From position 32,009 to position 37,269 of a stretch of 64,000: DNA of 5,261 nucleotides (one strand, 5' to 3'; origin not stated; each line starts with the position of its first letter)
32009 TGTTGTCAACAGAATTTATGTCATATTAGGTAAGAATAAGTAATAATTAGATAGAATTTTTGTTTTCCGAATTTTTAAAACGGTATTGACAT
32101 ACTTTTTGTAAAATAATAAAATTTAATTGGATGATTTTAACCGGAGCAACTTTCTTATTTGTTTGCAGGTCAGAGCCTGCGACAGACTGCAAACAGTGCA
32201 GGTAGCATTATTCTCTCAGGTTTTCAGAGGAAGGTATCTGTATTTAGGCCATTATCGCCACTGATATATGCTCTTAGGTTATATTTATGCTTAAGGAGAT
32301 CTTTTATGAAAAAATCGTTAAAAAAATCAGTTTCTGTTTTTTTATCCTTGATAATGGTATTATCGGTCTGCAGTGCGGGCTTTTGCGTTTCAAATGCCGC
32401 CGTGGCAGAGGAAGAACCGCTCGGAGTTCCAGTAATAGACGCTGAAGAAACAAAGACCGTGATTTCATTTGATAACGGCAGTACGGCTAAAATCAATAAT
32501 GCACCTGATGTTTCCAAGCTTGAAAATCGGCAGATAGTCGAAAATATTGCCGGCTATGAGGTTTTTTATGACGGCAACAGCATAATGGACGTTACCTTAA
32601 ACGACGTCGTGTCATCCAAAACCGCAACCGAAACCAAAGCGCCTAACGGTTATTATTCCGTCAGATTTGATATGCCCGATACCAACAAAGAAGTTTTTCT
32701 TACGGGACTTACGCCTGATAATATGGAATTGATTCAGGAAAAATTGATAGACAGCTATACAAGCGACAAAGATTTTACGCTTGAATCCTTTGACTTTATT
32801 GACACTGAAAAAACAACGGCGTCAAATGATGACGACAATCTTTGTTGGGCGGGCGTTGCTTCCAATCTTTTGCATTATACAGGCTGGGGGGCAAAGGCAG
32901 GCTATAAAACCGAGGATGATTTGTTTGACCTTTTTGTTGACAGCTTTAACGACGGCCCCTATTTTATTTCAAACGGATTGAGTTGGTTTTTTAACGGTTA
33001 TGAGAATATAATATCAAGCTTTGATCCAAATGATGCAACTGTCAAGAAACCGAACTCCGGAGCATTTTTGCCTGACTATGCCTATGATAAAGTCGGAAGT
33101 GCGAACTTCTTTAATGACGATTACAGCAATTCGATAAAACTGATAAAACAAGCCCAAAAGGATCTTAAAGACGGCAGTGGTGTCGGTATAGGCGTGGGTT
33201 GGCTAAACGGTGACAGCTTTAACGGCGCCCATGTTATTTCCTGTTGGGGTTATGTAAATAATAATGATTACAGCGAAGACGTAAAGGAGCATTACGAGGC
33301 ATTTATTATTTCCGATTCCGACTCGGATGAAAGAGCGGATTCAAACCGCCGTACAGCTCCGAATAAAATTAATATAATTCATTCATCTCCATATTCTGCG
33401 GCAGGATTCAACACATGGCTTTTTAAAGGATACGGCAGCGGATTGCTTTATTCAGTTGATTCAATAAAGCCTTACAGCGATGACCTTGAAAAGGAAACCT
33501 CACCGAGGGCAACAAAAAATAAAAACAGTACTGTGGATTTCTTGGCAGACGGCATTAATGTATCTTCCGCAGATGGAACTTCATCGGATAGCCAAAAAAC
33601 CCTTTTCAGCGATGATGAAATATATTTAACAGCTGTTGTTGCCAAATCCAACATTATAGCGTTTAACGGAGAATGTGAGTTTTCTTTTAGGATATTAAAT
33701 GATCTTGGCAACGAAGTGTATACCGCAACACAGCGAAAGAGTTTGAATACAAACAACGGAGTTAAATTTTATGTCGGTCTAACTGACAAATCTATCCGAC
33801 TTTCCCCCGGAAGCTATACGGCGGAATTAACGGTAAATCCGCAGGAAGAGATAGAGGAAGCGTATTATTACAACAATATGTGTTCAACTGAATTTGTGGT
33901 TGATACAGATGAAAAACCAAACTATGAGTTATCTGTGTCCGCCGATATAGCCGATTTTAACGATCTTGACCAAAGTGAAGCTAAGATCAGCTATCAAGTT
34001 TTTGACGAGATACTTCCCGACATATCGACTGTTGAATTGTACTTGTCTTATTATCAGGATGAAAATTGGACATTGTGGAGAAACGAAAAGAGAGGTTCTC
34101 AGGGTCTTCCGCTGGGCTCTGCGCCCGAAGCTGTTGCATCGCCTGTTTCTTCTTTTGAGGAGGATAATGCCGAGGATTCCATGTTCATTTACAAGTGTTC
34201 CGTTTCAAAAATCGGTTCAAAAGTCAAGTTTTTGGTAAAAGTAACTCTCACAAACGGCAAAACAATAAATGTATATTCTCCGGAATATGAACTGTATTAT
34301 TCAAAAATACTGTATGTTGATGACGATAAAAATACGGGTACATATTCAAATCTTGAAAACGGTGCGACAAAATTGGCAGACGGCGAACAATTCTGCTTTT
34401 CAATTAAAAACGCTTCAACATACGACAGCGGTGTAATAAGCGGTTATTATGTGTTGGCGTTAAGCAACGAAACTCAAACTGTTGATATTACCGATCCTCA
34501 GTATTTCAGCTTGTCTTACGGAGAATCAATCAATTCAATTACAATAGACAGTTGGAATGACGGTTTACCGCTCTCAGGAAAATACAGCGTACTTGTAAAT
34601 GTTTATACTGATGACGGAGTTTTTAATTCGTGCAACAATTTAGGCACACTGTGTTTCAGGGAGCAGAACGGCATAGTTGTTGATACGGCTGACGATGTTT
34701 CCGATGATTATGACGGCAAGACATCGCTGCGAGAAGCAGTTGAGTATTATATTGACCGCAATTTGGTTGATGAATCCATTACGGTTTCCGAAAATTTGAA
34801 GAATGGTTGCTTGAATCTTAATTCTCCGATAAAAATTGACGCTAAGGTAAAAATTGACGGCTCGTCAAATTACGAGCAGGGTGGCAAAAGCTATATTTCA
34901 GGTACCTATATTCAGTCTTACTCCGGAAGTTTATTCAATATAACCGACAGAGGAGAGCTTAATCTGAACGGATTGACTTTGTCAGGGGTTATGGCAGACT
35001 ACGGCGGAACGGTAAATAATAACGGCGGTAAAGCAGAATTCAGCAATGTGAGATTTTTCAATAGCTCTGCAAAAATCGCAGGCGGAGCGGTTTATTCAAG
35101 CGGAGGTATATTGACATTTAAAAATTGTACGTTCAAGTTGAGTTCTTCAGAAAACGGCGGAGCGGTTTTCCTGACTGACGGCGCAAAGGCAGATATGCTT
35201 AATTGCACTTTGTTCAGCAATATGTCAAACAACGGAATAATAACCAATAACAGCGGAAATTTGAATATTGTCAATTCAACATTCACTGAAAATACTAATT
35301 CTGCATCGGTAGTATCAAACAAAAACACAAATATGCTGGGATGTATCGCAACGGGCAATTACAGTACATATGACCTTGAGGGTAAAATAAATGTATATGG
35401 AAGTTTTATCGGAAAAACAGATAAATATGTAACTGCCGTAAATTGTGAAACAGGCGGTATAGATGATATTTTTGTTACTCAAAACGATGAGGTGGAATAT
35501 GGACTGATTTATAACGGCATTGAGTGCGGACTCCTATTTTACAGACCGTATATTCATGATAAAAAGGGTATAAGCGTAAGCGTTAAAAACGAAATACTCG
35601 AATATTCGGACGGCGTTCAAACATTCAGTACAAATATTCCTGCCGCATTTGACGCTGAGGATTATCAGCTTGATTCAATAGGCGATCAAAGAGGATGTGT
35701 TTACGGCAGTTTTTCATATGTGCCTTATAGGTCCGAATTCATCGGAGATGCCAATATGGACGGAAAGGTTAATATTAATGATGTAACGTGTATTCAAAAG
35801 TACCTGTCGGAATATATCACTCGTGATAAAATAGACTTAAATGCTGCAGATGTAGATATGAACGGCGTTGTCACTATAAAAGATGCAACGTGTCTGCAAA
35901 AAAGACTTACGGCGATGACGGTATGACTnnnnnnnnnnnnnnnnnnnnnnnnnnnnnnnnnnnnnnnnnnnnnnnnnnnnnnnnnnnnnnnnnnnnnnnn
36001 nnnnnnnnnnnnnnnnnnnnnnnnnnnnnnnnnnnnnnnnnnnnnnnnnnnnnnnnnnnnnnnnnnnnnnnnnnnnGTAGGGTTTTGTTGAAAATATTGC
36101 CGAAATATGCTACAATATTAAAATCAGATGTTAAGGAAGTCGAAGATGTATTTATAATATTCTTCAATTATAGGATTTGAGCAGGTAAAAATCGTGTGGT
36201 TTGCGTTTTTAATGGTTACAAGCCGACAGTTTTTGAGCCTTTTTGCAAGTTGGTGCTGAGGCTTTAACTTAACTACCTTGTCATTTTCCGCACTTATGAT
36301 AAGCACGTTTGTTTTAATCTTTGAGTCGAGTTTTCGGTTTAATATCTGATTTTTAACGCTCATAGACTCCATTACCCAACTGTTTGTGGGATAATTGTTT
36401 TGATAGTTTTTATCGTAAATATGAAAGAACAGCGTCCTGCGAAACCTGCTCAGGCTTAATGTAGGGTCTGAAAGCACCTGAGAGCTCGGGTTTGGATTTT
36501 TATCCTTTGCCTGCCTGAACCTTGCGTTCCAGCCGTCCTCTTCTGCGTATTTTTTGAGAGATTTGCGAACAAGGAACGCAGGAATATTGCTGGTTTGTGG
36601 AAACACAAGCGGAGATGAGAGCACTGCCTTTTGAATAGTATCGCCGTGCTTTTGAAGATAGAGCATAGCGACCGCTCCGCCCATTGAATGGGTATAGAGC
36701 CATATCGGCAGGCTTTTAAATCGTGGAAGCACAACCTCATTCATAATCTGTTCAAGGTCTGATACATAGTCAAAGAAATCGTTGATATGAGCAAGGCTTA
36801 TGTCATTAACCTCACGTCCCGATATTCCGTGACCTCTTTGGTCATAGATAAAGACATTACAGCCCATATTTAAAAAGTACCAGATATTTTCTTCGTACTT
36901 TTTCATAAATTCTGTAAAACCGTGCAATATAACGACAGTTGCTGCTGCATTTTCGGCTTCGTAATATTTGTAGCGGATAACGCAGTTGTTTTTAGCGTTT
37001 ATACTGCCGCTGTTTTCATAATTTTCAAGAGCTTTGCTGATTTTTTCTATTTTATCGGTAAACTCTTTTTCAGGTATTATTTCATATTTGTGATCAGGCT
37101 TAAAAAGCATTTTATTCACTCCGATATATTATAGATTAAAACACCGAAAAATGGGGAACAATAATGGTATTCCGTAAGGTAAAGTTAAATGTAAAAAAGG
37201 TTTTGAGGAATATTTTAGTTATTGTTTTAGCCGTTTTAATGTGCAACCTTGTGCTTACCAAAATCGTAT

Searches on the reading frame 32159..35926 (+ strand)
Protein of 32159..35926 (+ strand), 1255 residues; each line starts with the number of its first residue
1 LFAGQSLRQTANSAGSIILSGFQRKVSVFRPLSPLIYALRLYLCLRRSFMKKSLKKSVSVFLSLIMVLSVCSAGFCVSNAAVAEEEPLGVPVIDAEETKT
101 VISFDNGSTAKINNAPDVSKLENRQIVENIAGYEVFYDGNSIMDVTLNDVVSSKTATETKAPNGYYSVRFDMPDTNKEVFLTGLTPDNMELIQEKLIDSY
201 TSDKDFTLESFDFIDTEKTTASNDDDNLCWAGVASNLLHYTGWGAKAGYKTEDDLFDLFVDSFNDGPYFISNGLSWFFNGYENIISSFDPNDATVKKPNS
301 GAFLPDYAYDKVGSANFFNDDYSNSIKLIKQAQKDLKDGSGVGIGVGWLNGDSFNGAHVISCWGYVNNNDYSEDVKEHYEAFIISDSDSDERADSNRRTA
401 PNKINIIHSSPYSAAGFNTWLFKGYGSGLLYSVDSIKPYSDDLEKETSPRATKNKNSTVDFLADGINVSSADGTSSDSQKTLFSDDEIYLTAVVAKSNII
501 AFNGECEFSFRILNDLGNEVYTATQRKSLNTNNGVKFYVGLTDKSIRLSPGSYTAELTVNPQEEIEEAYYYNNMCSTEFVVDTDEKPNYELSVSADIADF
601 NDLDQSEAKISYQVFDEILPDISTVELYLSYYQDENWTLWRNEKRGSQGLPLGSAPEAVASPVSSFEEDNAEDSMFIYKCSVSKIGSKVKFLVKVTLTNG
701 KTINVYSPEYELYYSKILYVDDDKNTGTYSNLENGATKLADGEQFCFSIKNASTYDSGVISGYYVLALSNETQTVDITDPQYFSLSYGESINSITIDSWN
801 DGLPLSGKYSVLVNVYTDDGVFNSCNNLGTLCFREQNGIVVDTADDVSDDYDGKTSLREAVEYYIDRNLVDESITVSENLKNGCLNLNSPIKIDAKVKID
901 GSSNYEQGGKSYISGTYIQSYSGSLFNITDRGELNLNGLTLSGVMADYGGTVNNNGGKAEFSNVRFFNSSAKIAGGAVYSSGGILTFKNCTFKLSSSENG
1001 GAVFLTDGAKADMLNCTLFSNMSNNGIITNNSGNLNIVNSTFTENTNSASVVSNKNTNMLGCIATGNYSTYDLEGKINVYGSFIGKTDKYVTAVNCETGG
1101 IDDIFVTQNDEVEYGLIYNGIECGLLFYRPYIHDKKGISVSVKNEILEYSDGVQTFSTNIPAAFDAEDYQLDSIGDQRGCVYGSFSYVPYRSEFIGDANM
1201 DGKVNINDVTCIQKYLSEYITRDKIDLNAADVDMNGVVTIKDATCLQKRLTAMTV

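Call 8: search_protein_families(library=pfam, proteins=[window:32159-35926:+], max_evalue=0.001)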
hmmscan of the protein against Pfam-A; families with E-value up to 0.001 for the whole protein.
window:32159-35926:+ (1255 aa): 1 family
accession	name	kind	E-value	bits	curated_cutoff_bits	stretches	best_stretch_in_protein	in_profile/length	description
PF00404.24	Dockerin_1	-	4.6e-10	40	22.9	1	1196-1250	2-56/57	Dockerin type I domain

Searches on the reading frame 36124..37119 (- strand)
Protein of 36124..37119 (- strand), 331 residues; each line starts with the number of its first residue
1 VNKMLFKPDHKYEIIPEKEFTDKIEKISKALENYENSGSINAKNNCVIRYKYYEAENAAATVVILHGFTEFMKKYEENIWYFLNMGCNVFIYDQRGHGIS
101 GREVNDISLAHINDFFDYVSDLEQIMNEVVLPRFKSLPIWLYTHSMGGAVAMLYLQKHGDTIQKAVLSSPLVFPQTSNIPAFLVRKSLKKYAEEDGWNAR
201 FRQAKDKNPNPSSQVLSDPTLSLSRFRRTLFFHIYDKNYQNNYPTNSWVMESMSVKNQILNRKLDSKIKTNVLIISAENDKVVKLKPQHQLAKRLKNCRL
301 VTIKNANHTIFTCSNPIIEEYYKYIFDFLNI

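Call 8: search_protein_families(library=pfam, proteins=[window:36124-37119:-], max_evalue=0.001)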
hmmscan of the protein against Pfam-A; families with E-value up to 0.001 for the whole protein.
window:36124-37119:- (331 aa): 7 families
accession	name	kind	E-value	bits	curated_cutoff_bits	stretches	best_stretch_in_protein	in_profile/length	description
PF12146.15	Hydrolase_4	-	1.2e-40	139.8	27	1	57-311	2-235/239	Serine aminopeptidase, S33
PF00561.26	Abhydrolase_1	-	3.3e-21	76.5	25.8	1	61-311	2-241/245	alpha/beta hydrolase fold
PF12697.13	Abhydrolase_6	-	9.4e-13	49.8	26.3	1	62-312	1-208/217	Alpha/beta hydrolase family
PF08386.16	Abhydrolase_4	-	3.4e-06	27.6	21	1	266-321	31-90/103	TAP-like protein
PF00326.27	Peptidase_S9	-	9.2e-05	22.5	22.6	0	246-329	125-206/213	Prolyl oligopeptidase family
PF12695.13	Abhydrolase_5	-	0.00015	22.1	27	0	267-311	98-143/164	Alpha/beta hydrolase family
PF00756.26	Esterase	-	0.0009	19.5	22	0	134-205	110-179/251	Putative esterase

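Call 35: search_protein_families(library=ncbifam, proteins=[window:36124-37119:-], max_evalue=0.001)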
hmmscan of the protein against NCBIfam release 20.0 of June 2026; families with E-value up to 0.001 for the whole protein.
window:36124-37119:- (331 aa): 18 families
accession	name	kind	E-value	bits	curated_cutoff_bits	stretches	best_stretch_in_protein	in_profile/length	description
NF008019.0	PRK10749.1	equivalog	3.5e-39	134.7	362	1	42-310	37-307/335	lysophospholipase L2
NF052543.1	PhlpBipLPA4030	equivalog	2.3e-16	59.9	450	1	37-182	49-189/312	phospholipase BipL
TIGR01250.1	pro_imino_pep_2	subfamily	6.4e-15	55.5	167.65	1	43-330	9-288/288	proline iminopeptidase-family hydrolase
NF050089.1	i_nPHAscl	equivalog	9.7e-13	47.8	300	1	50-168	9-115/288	intracellular short-chain-length polyhydroxyalkanoate depolymerase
TIGR03695.1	menH_SHCHC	equivalog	3.3e-12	46.4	208.55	1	60-169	3-103/252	2-succinyl-6-hydroxy-2,4-cyclohexadiene-1-carboxylate synthase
NF045948.1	ProImpepThrmp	equivalog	5.5e-12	45.7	500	1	47-329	13-287/291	proline iminopeptidase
TIGR02427.1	protocat_pcaD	equivalog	1.9e-09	37.3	255.85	1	50-329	4-250/251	3-oxoadipate enol-lactonase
TIGR03611.1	RutD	equivalog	7.4e-09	35.3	238.5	1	52-193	5-136/258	pyrimidine utilization protein D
NF051488.1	bifunc_PcaDC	exception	9.2e-09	34.9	390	1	59-309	12-233/375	bifunctional 3-oxoadipate enol-lactonase/4-carboxymuconolactone decarboxylase PcaDC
NF051487.1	bifunc_PcaCD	exception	2.8e-08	33.3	430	1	48-168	158-269/413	bifunctional 4-carboxymuconolactone decarboxylase/3-oxoadipate enol-lactonase PcaCD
NF011457.0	PRK14875.1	equivalog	4.6e-08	32.4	307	1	38-170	115-231/372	acetoin dehydrogenase dihydrolipoyllysine-residue acetyltransferase subunit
TIGR01249.1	pro_imino_pep_1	equivalog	9.7e-08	31.5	259.75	1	37-169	6-127/307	prolyl aminopeptidase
NF052614.1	AB_fold_OlsI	equivalog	1.8e-06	27.7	385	0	262-309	190-238/272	ornithine lipid biosynthesis O-acyltransferase OlsI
TIGR01738.1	bioH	equivalog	1.8e-06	27.7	206.95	0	244-313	163-232/245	pimeloyl-ACP methyl ester esterase BioH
NF008340.0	PRK11126.1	equivalog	3.8e-05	23.1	261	1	53-203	8-138/255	2-succinyl-6-hydroxy-2,4-cyclohexadiene-1-carboxylate synthase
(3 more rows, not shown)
